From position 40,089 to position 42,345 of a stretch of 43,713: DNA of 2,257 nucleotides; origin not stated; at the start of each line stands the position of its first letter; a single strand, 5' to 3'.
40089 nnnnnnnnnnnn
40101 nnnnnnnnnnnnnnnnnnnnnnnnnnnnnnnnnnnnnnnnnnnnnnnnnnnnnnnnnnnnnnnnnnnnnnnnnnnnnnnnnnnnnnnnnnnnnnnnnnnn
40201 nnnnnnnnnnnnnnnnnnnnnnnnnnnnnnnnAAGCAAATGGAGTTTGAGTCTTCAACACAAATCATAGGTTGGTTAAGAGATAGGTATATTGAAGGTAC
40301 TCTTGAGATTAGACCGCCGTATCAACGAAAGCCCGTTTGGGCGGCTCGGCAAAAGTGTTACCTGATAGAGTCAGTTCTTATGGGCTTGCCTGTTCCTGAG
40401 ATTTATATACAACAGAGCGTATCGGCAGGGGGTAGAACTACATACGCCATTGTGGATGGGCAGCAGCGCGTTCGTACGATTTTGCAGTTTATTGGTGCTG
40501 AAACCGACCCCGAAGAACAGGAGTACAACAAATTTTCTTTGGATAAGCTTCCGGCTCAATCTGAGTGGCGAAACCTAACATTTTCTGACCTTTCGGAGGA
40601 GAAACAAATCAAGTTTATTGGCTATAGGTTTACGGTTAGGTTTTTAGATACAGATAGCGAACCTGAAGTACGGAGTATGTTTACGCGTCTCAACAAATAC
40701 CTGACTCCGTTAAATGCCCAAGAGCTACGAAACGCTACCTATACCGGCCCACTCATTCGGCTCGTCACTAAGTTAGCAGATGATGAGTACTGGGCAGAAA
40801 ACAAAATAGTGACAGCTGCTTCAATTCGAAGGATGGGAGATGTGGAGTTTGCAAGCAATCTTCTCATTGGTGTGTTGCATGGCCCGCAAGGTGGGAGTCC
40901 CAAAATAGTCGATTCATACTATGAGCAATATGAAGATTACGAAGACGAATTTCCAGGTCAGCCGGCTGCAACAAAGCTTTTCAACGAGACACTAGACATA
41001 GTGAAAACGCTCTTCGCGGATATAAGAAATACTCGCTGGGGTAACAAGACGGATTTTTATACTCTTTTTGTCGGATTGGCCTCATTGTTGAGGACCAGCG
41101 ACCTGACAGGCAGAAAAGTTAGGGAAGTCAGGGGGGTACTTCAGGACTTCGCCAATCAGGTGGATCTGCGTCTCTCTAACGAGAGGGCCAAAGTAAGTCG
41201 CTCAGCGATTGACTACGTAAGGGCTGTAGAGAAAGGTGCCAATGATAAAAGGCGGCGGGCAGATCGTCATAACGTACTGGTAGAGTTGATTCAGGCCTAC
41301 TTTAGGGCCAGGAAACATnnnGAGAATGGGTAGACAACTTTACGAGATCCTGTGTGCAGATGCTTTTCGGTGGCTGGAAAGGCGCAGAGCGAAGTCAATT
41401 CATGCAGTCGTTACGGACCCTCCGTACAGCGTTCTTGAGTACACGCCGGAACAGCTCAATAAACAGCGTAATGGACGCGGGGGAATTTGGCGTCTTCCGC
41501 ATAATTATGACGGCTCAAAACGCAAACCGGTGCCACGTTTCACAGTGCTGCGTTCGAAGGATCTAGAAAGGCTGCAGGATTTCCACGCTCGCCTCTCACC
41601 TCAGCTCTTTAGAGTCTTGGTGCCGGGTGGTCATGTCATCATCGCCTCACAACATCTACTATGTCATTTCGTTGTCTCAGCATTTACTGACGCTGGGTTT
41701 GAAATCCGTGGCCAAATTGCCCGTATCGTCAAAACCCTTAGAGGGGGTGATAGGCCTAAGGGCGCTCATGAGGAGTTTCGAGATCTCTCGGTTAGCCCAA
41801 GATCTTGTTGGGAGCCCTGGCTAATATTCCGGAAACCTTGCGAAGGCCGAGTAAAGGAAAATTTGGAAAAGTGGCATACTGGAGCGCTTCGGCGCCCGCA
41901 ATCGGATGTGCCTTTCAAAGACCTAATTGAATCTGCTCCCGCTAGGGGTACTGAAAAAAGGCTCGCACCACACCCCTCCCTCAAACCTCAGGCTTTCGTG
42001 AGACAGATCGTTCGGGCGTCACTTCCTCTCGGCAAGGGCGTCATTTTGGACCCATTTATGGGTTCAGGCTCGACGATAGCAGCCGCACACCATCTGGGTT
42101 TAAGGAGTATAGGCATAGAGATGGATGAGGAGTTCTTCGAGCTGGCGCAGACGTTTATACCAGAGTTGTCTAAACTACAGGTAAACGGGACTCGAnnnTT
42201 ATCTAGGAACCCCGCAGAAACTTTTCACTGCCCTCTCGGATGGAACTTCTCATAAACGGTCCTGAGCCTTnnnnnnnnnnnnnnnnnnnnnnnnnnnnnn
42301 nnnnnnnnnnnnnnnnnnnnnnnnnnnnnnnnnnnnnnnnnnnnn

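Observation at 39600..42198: Three-gene operon: minimal nucleotidyltransferase-like protein + DUF262-only protein + DPPY methyltransferase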

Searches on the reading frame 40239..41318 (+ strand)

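Call 3: search_protein_families(library=pfam, proteins=[window:40239-41318:+], max_evalue=0.1)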
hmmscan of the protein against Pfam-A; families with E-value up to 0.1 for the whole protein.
window:40239-41318:+ (360 aa): 1 family
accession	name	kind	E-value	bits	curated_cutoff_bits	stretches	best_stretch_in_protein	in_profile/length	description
PF03235.19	GmrSD_N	-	8.8e-25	88.4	33.2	1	24-168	13-198/199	GmrSD restriction endonuclease, N-terminal domain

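Call 4: search_protein_families(library=padloc, proteins=[window:40239-41318:+], max_evalue=0.1)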
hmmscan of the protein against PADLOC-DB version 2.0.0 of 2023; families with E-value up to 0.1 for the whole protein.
window:40239-41318:+ (360 aa): 7 families
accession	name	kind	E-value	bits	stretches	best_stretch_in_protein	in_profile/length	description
PDLC03877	NsnA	-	8.9e-44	148.3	1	10-354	53-382/385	-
PDLC04027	PD-T4-2_A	-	1.8e-20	71.3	1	17-319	47-344/363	-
PDLC03418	REase_II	-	2.6e-13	47.8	1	21-173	31-163/372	Type II restriction enzyme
PDLC04151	HEC-05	-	0.00079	16.3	0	63-141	108-181/600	-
PDLC02695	Orf5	-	0.0048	13.3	1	57-86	66-96/601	Orf5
PDLC02693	Orf5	-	0.008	13.2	1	55-98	50-93/543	Orf5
PDLC04157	HEC-06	-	0.0095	12.6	1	54-98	56-102/558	-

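Call 5: search_protein_families(library=ncbifam, proteins=[window:40239-41318:+], max_evalue=0.1)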
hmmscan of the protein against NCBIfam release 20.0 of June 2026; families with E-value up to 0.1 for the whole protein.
window:40239-41318:+ (360 aa): 1 family
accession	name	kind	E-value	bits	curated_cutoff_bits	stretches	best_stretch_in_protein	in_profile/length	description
TIGR03187.1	DGQHR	domain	0.044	13.5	58.85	0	68-90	98-120/276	DGQHR domain-containing protein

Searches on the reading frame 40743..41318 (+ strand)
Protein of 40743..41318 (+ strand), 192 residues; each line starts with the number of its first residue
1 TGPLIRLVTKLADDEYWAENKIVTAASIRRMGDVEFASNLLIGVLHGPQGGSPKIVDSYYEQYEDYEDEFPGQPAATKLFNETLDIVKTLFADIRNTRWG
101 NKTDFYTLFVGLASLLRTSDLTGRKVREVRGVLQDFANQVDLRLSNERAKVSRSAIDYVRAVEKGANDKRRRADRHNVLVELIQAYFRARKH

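Call 71: predict_structure(alignment_id=A5)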
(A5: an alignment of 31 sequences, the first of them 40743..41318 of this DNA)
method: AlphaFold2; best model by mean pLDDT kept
length: 192 residues; sequences in the alignment: 31
mean_pLDDT: 90.7   pTM: 0.89
mean pLDDT of the five models: 90.7, 88.8, 88.5, 88.3, 85.4
residues with pLDDT >= 90: 139; 70-90: 43; 50-70: 10; < 50: 0
segments of 3 or more residues with pLDDT < 50: none
pLDDT, mean of each block of 10 residues (from residue 1): 91 84 64 82 93 88 93 96 96 91 94 96 92 97 96 97 88 96 94 65
secondary structure, 60 per line:
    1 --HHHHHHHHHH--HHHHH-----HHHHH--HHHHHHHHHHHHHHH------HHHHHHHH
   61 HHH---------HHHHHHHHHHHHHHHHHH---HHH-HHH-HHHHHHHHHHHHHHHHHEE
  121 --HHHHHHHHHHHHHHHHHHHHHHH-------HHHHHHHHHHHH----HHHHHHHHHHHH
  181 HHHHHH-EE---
elements in order: H3-12 H15-19 H25-29 H32-46 H53-63 H73-90 H102-118 H123-145 H153-164 H169-186

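Call 75: fold_search(model_id=the predicted structure, library=pdb)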
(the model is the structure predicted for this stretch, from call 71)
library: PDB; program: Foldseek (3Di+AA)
matches with E <= 10: 78; with E <= 0.001: 0
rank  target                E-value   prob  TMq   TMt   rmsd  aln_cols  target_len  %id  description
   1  8oyy_B                1.4e+00  0.08  0.21  0.18  19.1       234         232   12  De novo designed soluble GPCR-like fold GLF_32 (released 2023-10-18)
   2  5h7a_L                1.6e+00  0.08  0.18  0.18  18.0       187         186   11  Crystal structure of a repeat protein with four Protein A repeat module (released 2017-06-28)
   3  5h7a_A                1.7e+00  0.07  0.18  0.18  18.0       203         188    7  Crystal structure of a repeat protein with four Protein A repeat module (released 2017-06-28)
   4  7y88                  1.8e+00  0.12  0.28  0.18  15.2       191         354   16  class I diterpene synthase (CyS-GGPP-Mg2+) from Streptomyces cattleya (released 2022-12-21)
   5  2zco                  1.8e+00  0.07  0.20  0.16  15.6       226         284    8  Crystal structure of the C(30) carotenoid dehydrosqualene synthase from Staphylococcus aureus (released 2008-03-11)
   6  8oyy_A                1.9e+00  0.07  0.20  0.18  18.8       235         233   12  De novo designed soluble GPCR-like fold GLF_32 (released 2023-10-18)
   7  5h7a_B                2.1e+00  0.08  0.19  0.19  18.8       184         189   12  Crystal structure of a repeat protein with four Protein A repeat module (released 2017-06-28)
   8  7udj_H                2.2e+00  0.07  0.21  0.21  14.6       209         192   13  Crystal structure of designed helical repeat protein RPB_PEW3_R4 bound to PAWx4 peptide (released 2023-03-22)
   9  5twa_A                2.3e+00  0.04  0.15  0.17  15.1       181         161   15  Crystal structure of Geodia cydonium BHP2 in complex with Lubomirskia baicalensis Bak-2 (released 2017-01-25)
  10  4ea1                  2.5e+00  0.05  0.19  0.15  16.2       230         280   13  Co-crystal structure of dehydrosqualene synthase (Crtm) from S. aureus with SQ-109 (released 2012-04-25)
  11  2zy1                  2.7e+00  0.05  0.19  0.15  15.9       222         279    8  Crystal structure of the C(30) carotenoid dehydrosqualene synthase from Staphylococcus aureus complexed with bisphosphon (released 2009-09-01)
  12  6xi6                  2.9e+00  0.04  0.18  0.14  22.1       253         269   10  Hierarchical design of multi-scale protein complexes by combinatorial assembly of oligomeric helical bundle and repeat p (released 2021-06-02)
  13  6ikn_B                2.9e+00  0.04  0.15  0.11  32.4       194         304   12  Crystal structure of the GAS7 F-BAR domain (released 2019-10-16)
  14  2q80_A                3.1e+00  0.06  0.22  0.17  17.0       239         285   15  Crystal structure of human geranylgeranyl pyrophosphate synthase bound to GGPP (released 2007-06-19)
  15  3adz                  3.1e+00  0.05  0.20  0.16  16.0       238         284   12  Crystal structure of the C(30) carotenoid dehydrosqualene synthase from Staphylococcus aureus complexed with intermediat (released 2010-11-24)
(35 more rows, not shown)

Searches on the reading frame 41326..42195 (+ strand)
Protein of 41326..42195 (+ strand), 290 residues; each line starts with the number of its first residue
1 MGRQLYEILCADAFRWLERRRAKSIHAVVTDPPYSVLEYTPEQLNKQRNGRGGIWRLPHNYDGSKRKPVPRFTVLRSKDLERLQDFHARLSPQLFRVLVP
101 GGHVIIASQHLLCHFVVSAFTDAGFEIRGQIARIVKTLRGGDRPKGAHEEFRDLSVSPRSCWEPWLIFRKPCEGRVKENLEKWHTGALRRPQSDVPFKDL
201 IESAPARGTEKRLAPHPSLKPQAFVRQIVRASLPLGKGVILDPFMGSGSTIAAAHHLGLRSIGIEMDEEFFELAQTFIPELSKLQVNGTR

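Call 3: search_protein_families(library=pfam, proteins=[window:41326-42195:+], max_evalue=0.1)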
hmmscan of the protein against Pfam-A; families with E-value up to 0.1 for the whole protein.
window:41326-42195:+ (290 aa): 3 families
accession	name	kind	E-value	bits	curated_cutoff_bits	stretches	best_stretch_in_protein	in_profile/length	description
PF01555.25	N6_N4_Mtase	-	2.8e-22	80.2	26.7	1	25-275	1-220/221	DNA methylase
PF01170.24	UPF0020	-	0.042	14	22.3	0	228-273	20-65/197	RMKL-like, methyltransferase domain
PF02384.22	N6_Mtase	-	0.054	13.2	20.4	0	8-47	109-147/311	N-6 DNA Methylase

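Call 4: search_protein_families(library=padloc, proteins=[window:41326-42195:+], max_evalue=0.1)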
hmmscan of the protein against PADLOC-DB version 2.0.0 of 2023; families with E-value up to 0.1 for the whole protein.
window:41326-42195:+ (290 aa): 57 families (the best 25 are shown)
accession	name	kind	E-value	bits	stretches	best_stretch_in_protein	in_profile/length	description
PDLC03215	MTase_II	-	3e-102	340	1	11-287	54-330/331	Type II methyltransferase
PDLC03371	MTase_II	-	6.9e-27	92.6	1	5-280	10-254/260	Type II methyltransferase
PDLC03299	MTase_II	-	4.3e-17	60.6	2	210-276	190-255/296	Type II methyltransferase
PDLC03353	MTase_II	-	1.1e-15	56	1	9-278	12-250/260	Type II methyltransferase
PDLC03350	MTase_II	-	1.8e-15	55.2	1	5-278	56-295/312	Type II methyltransferase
PDLC03387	MTase_II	-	1.8e-14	51.6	1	212-278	210-275/289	Type II methyltransferase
PDLC03320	MTase_II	-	7.4e-14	49.6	1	211-283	208-279/289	Type II methyltransferase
PDLC03265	MTase_II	-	2.3e-13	48.3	1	215-277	266-327/333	Type II methyltransferase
PDLC03228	MTase_II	-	2.6e-13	48.3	1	216-276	144-203/227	Type II methyltransferase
PDLC03216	MTase_II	-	4.1e-13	47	1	216-284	194-261/364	Type II methyltransferase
PDLC03738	oMTase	-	7.3e-13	46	1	216-284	204-271/376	orphan methyltransferase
PDLC04134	mad2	-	5.8e-12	43.2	2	212-281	267-336/492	mads_2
PDLC03305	MTase_II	-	3.6e-10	37.7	2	216-274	183-238/513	Type II methyltransferase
PDLC03229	MTase_II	-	1e-09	35.7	1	211-272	334-394/436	Type II methyltransferase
PDLC03321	MTase_II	-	3.4e-09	34.3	1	215-274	181-238/245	Type II methyltransferase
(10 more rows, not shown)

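Call 5: search_protein_families(library=ncbifam, proteins=[window:41326-42195:+], max_evalue=0.1)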
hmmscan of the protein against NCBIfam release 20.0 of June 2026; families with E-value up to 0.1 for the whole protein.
window:41326-42195:+ (290 aa): 4 families
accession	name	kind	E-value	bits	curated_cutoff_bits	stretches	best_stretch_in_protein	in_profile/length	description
NF050803.1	DnaMtaseCcrMCaul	equivalog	2.1e-13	49.9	830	1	215-285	185-254/350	adenine-specific DNA-methyltransferase CcrM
NF008572.0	PRK11524.1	equivalog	1.2e-12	47.5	292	1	215-274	194-252/294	adenine-specific DNA-methyltransferase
NF010253.0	PRK13699.1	subfamily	2.4e-09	37.2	244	1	215-276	143-203/226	DNA methyltransferase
TIGR01177.1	TIGR01177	hypoth_equivalog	3.6e-07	29.8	316.55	1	225-270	171-216/330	TIGR01177 family methyltransferase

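Call 57: find_related_loci(query=A4, collection=metagenome_contigs, flank=6000)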
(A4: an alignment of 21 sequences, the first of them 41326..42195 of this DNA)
Query A4 (290 aa) in metagenome_contigs; peptide patterns used: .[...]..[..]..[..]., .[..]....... (x = any residue, [..] = any of these).
600 stretches matched a pattern (row limit reached: there are more); 579 encode a relative of the query (tblastn E <= 1e-3); the best 80 are kept; 80 distinct loci.
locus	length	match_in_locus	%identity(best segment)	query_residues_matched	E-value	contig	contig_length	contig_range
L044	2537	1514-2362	70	6-288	1e-147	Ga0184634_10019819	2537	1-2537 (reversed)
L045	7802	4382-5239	67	4-289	2e-137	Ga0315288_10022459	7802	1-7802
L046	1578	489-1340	66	6-289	3e-145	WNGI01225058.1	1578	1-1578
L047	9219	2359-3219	67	1-286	9e-134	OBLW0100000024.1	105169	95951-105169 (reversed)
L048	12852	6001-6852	66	1-284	1e-131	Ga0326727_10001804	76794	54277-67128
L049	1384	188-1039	65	6-289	3e-143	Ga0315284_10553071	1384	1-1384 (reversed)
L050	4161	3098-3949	67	1-284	3e-133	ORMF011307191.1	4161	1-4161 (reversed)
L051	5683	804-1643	68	3-282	1e-130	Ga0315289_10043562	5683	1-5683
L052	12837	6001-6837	67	6-284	2e-127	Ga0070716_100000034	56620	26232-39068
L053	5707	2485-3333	62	3-286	7e-124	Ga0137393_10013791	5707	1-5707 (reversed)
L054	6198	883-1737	65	6-290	2e-122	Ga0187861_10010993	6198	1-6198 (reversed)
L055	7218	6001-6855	64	3-289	1e-121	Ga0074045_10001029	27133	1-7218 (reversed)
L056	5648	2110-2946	62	6-284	2e-120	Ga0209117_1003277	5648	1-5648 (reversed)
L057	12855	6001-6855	63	2-286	6e-120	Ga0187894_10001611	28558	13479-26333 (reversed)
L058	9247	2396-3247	61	6-289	5e-120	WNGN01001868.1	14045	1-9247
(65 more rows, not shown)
